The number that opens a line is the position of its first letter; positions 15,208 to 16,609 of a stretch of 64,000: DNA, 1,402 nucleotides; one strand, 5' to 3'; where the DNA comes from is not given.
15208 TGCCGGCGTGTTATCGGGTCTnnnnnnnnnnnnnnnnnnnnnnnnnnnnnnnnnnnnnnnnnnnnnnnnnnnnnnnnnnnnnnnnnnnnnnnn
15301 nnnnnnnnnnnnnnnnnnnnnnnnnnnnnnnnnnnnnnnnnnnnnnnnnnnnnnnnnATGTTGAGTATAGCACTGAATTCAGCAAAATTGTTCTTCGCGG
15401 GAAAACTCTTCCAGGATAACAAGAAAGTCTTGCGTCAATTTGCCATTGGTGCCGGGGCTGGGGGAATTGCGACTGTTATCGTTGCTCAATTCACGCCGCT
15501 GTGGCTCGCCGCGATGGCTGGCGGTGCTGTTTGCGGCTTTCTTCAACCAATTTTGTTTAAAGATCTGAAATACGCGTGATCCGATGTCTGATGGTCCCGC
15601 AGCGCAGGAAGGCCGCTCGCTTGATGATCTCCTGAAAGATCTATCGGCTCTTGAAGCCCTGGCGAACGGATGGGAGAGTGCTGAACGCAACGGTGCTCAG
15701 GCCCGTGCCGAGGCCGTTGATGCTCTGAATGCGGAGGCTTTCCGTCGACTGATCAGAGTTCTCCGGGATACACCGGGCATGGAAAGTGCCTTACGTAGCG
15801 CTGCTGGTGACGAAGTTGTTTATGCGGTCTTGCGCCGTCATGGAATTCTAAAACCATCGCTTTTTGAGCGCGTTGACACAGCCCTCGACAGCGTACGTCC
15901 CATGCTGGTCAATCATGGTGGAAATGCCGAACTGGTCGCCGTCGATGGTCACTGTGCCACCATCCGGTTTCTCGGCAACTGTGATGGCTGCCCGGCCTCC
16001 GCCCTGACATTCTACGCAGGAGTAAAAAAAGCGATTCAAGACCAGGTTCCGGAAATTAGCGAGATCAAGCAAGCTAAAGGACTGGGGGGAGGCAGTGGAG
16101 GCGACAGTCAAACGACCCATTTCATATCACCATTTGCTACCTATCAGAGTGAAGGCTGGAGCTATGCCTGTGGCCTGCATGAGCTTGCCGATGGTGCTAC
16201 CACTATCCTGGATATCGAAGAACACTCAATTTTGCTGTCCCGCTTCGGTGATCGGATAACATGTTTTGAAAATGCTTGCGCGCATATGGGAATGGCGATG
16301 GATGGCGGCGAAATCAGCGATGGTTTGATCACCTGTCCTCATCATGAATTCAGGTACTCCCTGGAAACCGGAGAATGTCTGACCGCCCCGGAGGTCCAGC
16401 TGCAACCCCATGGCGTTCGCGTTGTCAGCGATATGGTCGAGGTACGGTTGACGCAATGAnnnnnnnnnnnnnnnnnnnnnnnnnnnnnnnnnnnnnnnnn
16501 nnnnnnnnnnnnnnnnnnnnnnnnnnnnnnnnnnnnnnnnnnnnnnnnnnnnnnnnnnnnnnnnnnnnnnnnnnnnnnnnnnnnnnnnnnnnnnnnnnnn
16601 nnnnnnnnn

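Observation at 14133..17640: HucE/HhyE-type NifU-Rieske protein and an NHL-repeat propeller, an accessory set otherwise described for actinobacterial high-affinity hydrogenases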

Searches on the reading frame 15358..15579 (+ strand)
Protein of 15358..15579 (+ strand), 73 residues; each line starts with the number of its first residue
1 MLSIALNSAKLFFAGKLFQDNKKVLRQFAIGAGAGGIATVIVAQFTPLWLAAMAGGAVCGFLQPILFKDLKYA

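Call 54: search_protein_families(library=pfam, proteins=[window:15358-15579:+], max_evalue=10)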
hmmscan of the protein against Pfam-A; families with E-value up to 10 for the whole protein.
window:15358-15579:+ (73 aa): 1 family
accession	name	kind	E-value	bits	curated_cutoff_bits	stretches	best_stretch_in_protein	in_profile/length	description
PF04418.17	DUF543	-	0.44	10.9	24.1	1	23-58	28-62/75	Domain of unknown function (DUF543)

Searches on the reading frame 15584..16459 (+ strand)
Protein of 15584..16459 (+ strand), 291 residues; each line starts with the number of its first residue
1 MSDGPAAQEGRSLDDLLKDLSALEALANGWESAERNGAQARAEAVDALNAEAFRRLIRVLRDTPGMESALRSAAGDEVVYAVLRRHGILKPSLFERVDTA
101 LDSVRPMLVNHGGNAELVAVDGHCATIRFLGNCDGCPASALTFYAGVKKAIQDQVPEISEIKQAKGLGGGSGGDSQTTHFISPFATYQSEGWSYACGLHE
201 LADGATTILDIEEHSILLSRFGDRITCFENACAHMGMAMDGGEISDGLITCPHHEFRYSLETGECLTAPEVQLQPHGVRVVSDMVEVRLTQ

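Call 4: search_protein_families(library=pfam, proteins=[window:15584-16459:+], max_evalue=0.01)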
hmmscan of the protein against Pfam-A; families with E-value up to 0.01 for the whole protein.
window:15584-16459:+ (291 aa): 3 families
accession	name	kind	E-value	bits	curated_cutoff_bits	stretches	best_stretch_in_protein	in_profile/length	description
PF01106.22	NifU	-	3.5e-19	69.1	27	1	97-161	1-66/67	NifU-like domain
PF00355.32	Rieske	-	5.9e-14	52.2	20.3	1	192-271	2-81/88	Rieske [2Fe-2S] domain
PF13806.12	Rieske_2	-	1.2e-07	32.1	27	1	192-288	2-104/104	Rieske-like [2Fe-2S] domain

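Call 5: search_protein_families(library=ncbifam, proteins=[window:15584-16459:+], max_evalue=0.01)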
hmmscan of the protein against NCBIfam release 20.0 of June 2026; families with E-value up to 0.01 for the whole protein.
window:15584-16459:+ (291 aa): 9 families
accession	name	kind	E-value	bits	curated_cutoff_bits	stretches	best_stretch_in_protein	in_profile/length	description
TIGR03341.1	YhgI_GntY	equivalog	4.7e-12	46.1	269.35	1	92-163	105-178/190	Fe-S biogenesis protein NfuA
NF042948.2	3PPDioc_HcaC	equivalog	1.2e-09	38.4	150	1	194-290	5-103/105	3-phenylpropionate/cinnamic acid dioxygenase ferredoxin subunit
TIGR02378.1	nirD_assim_sml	equivalog_domain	1.5e-09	37.9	74.65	1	192-288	2-104/105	nitrite reductase small subunit NirD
NF007422.0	PRK09965.1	equivalog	6.3e-09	35.8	113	1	194-290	5-101/106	bifunctional 3-phenylpropionate/cinnamic acid dioxygenase ferredoxin subunit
NF041683.1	ant_diox_AndAb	equivalog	7.6e-09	35.7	150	1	192-288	2-99/100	anthranilate 1,2-dioxygenase ferredoxin subunit AndAb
NF008392.0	PRK11190.1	equivalog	1e-08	35.3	268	1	92-164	106-181/192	Fe-S biogenesis protein NfuA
TIGR02000.1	NifU_proper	equivalog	1.8e-08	34.1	273.3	1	93-161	220-287/290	Fe-S cluster assembly protein NifU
TIGR02377.1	MocE_fam_FeS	subfamily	2.2e-06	27.6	136.15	1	192-288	2-100/101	MocE family 2Fe-2S type ferredoxin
NF041174.1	SDX_Thmprot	equivalog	0.0014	18.8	170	1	205-272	16-83/109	sulredoxin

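Call 7: search_solved_structures(query=window:15584-16459:+, max_evalue=0.001)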
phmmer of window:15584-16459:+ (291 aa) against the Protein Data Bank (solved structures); distinct sequences matched with E-value up to 0.001: 11.
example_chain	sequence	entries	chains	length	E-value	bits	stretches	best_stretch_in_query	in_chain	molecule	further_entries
2z51_A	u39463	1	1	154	9e-16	61.2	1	91-162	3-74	NifU-like protein 2, chloroplast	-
1xhj_A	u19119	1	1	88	1.5e-11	47.4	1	90-163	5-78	Nitrogen Fixation Protein NifU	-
2jnv_A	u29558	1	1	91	2.9e-09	39.8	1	95-163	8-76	NifU-like protein 1, chloroplast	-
1veh_A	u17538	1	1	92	3.5e-06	29.7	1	101-169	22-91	NifU-like protein HIRIP5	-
5bok_A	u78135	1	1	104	5.3e-06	29.1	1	189-282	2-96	Ferredoxin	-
2qpz_A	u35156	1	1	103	7.4e-06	28.6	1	192-280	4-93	Naphthalene 1,2-dioxygenase system ferredoxin subunit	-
3gce_A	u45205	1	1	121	2.5e-05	26.9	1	197-287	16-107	Ferredoxin component of carbazole 1,9a-dioxygenase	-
8jng_A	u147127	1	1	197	3.9e-05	26.3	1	216-265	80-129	Methanesulfonate monooxygenase ferredoxin subunit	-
2m5o_A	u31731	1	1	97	6.3e-05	25.6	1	101-164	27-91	NFU1 iron-sulfur cluster scaffold homolog, mitochondrial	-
6wn3_A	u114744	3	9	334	0.00045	22.8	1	223-269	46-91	SxtT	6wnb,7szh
6wnc_A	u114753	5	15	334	0.00059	22.4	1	224-269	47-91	SxtDIOX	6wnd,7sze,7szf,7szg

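Call 12: find_homologous_proteins(query=window:15584-16459:+, max_evalue=0.00001)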
Query window:15584-16459:+ (291 aa): 1438 proteins with E <= 0.00001 among 5878 candidates; the best 120 are listed.
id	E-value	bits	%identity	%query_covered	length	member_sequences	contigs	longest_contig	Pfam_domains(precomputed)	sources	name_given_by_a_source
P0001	3.9e-192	655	100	100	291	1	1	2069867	PF01106.23,PF00355.33,PF13806.13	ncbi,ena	-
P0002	3.1e-161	553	86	100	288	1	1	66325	PF01106.23,PF00355.33,PF13806.13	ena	-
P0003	1.3e-155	535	84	100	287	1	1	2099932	PF01106.23,PF00355.33,PF13806.13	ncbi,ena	-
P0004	1.8e-147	508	78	100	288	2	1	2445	PF01106.23,PF00355.33,PF13806.13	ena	-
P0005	1.7e-146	505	78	100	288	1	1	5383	PF01106.23,PF00355.33,PF13806.13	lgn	-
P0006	1.2e-145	502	78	100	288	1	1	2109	PF01106.23,PF00355.33,PF13806.13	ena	-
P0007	1.3e-145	502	78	100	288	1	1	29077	PF01106.23,PF00355.33,PF13806.13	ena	-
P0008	3.6e-145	501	77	100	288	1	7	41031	PF01106.23,PF00355.33,PF13806.13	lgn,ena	-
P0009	1.4e-144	499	77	100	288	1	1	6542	PF01106.23,PF00355.33,PF13806.13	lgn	-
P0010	1.6e-141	489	76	100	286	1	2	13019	PF01106.23,PF00355.33,PF13806.13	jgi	jgi:nitrite reductase/ring-hydroxylating ferredoxin subunit/Fe-S cluster biogenesis protein NfuA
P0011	2.7e-138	478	75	99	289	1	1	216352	PF01106.23,PF00355.33,PF13806.13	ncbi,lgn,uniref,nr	ncbi:NifU family protein [Paralimibaculum aggregatum]|uniref:NifU family protein n=1 Tax=Paralimibac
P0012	3.9e-137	474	73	100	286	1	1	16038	PF01106.23,PF00355.33,PF13806.13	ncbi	-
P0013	1.1e-135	469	70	100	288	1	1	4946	PF01106.23,PF00355.33,PF13806.13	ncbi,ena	-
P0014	1.4e-135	469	70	100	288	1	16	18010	PF01106.23,PF00355.33,PF13806.13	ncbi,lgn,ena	-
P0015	2.2e-135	468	74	100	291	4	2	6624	PF01106.23,PF00355.33,PF13806.13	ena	-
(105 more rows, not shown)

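Call 13: find_encoding_contigs(protein=P0001, flank=10000, max_places=3)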
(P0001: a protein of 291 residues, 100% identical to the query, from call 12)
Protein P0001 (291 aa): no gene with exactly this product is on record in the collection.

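Call 31: find_related_loci(query=A2, collection=genome_contigs, flank=10000)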
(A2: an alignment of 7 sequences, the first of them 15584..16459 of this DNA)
Query A2 (291 aa) in genome_contigs; peptide patterns used: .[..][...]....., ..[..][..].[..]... (x = any residue, [..] = any of these).
394 stretches matched a pattern; 290 encode a relative of the query (tblastn E <= 1e-3); the best 80 are kept; 80 distinct loci.
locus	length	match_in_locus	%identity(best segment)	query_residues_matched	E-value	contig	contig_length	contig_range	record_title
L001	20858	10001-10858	84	1-290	3e-162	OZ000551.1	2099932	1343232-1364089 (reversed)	MAG: Alphaproteobacteria bacterium isolate 4d6047b7-130a-4e4b-bb49-03e3944ab06c genome assembly, chromosome: 1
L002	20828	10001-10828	78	12-291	8e-145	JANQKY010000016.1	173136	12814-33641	MAG: Tepidamorphus sp. isolate PL25a_bin.30 k99_2881967, whole genome shotgun sequence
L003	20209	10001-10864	71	1-291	6e-141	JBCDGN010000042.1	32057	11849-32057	MAG: Pseudomonadota bacterium isolate P01_H01_bin.133 k141_661900_length_32057_cov_16.7776, whole genome shotgun sequenc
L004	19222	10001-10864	69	1-291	3e-140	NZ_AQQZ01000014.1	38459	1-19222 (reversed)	Pseudaestuariivita atlantica strain 22II-S11-z3 contig14, whole genome shotgun sequence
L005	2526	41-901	71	1-291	4e-148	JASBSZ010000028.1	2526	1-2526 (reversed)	MAG: Alphaproteobacteria bacterium isolate BWSM_17 k141_1623307, whole genome shotgun sequence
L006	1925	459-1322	70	1-291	2e-147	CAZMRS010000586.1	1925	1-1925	MAG TPA_asm: uncultured Boseongicola sp. isolate SRP135972_co1_193 genome assembly, contig: NODE_126338_length_1925_cov_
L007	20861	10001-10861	67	5-290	5e-134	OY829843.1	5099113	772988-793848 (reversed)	MAG: Alphaproteobacteria bacterium isolate f39589be-575b-4b6e-84b1-1196dcf6da37 genome assembly, chromosome: 1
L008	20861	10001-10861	75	1-289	1e-130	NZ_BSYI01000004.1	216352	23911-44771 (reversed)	Paralimibaculum aggregatum strain NKW23 isolate Brittle star Contigs004, whole genome shotgun sequence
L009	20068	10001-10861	71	1-291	8e-141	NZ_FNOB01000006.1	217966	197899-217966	Allgaiera indica strain DSM 24802, whole genome shotgun sequence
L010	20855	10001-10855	64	6-290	6e-128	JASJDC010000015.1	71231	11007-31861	MAG: Alphaproteobacteria bacterium isolate MO_167.B55 MO_167.c_420, whole genome shotgun sequence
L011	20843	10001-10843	67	8-291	4e-128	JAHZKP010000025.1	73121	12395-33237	MAG: Alphaproteobacteria bacterium isolate O_S4.2_bin.32 k141_242068, whole genome shotgun sequence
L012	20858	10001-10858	70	1-291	4e-127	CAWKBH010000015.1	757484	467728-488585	MAG: uncultured Alphaproteobacteria bacterium isolate MFD05442.bin.2.194 genome assembly, contig: contig_3608, whole gen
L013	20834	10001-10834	68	11-291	5e-127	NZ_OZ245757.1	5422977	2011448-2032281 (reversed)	MAG: Pelagibius sp. isolate 760ca8d6-3f45-411e-84d6-76e93a98b049 chromosome 1, complete sequence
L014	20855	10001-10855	68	6-291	3e-126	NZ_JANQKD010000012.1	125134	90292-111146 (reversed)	MAG: Pelagibius sp. isolate PL25a_bin.145 k99_3943267, whole genome shotgun sequence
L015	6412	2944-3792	66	5-290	3e-126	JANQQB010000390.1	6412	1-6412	MAG: Rhodobiaceae bacterium isolate IP29b_bin.188 k99_211229, whole genome shotgun sequence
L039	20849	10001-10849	65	6-291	8e-116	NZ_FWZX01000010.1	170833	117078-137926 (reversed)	Tistlia consotensis USBA 355, whole genome shotgun sequence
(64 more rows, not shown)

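Call 66: predict_structure(alignment_id=A4)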
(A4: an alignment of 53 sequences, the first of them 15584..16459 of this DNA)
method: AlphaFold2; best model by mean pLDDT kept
length: 291 residues; sequences in the alignment: 53
mean_pLDDT: 87.4   pTM: 0.51
mean pLDDT of the five models: 87.4, 85.6, 85.2, 84.4, 83.1
residues with pLDDT >= 90: 201; 70-90: 57; 50-70: 16; < 50: 17
segments of 3 or more residues with pLDDT < 50: 167-178, 185-188
pLDDT, mean of each block of 10 residues (from residue 1): 58 85 91 94 93 95 94 88 90 94 94 92 94 77 92 97 66 44 51 95 96 97 94 95 97 96 89 93 93 79
secondary structure, 60 per line:
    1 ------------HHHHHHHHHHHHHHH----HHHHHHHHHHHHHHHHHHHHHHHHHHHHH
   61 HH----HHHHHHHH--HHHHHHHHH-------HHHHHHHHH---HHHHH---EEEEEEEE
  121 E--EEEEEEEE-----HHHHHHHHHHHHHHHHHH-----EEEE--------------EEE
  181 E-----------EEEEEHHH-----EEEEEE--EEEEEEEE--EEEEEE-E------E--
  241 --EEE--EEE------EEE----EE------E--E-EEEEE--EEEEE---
elements in order: H13-27 H32-62 H67-74 H77-85 H93-101 H105-109 E113-121 E124-131 H137-154 E160-163 E178-181 E193-197 E206-211 E214-221 E224-229 E243-245 E248-250 E257-259 E277-281 E284-288

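Call 70: fold_search(model_id=the predicted structure, library=pdb)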
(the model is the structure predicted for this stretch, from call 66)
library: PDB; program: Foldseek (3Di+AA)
matches with E <= 10: 920; with E <= 0.001: 150
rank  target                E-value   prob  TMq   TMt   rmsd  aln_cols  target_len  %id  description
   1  5bok                  9.7e-09  1.00  0.31  0.79   2.7       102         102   25  Ferredoxin component of 3-nitrotoluene dioxygenase from Diaphorobacter sp. strain DS2 (released 2016-07-27)
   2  3gcf_A                2.6e-08  1.00  0.30  0.24   3.1       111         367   24  Terminal oxygenase of carbazole 1,9a-dioxygenase from Nocardioides aromaticivorans IC177 (released 2009-09-15)
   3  2qpz                  2.8e-08  1.00  0.31  0.80   2.7       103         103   24  Naphthalene 1,2-dioxygenase Rieske ferredoxin (released 2008-09-02)
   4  4nbb_A                5.3e-08  1.00  0.31  0.24   2.8       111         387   22  Carbazole- and oxygen-bound oxygenase with Ile262 replaced by Val and ferredoxin complex of carbazole 1,9a-dioxygenase (released 2014-03-26)
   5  3gce                  5.7e-08  1.00  0.31  0.79   2.6       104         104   24  Ferredoxin of carbazole 1,9a-dioxygenase from Nocardioides aromaticivorans IC177 (released 2009-09-15)
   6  6llf_B                7.2e-08  1.00  0.31  0.23   2.8       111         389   22  Biphenyl-2,2',3-triol-soaked resting complex of Oxy and Fd in carbazole 1,9a-dioxygenase (released 2021-01-27)
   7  4nbf_A                7.6e-08  1.00  0.31  0.23   2.8       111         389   22  Oxygenase with Gln282 replaced by Asn and ferredoxin complex of carbazole 1,9a-dioxygenase (released 2014-03-26)
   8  4nb9_A                7.6e-08  1.00  0.31  0.23   2.8       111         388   22  Oxygenase with Ile262 replaced by Val and ferredoxin complex of carbazole 1,9a-dioxygenase (released 2014-03-26)
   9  2de6_B                7.6e-08  1.00  0.31  0.23   2.8       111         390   22  The reduced complex between oxygenase and ferredoxin in carbazole 1,9a-dioxygenase (released 2006-12-05)
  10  2de7_B                8.1e-08  1.00  0.31  0.23   2.9       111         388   22  The substrate-bound complex between oxygenase and ferredoxin in carbazole 1,9a-dioxygenase (released 2006-12-05)
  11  4aiv                  8.1e-08  1.00  0.31  0.70   3.1       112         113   20  Crystal Structure of putative NADH-dependent nitrite reductase small subunit from Mycobacterium tuberculosis (released 2012-09-12)
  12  4nbh_B                9.6e-08  1.00  0.31  0.23   2.8       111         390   22  Carbazole-bound Oxygenase with Gln282 replaced by Tyr and ferredoxin complex of carbazole 1,9a-dioxygenase (released 2014-03-26)
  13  6llf_A                1.0e-07  1.00  0.31  0.24   2.8       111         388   22  Biphenyl-2,2',3-triol-soaked resting complex of Oxy and Fd in carbazole 1,9a-dioxygenase (released 2021-01-27)
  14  4p1b_H                1.1e-07  1.00  0.31  0.76   2.0        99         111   18  CRYSTAL STRUCTURE OF THE TOLUENE 4-MONOOXYGENASE HYDROXYLASE-FERREDOXIN C7S E16C C84A C85A VARIANT ELECTRON-TRANSFER C (released 2014-10-01)
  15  1vm9                  1.2e-07  1.00  0.31  0.77   2.0        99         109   19  The X-ray Structure of the cys84ala cys85ala double mutant of the [2Fe-2S] Ferredoxin subunit of Toluene-4-Monooxygenase (released 2004-09-21)
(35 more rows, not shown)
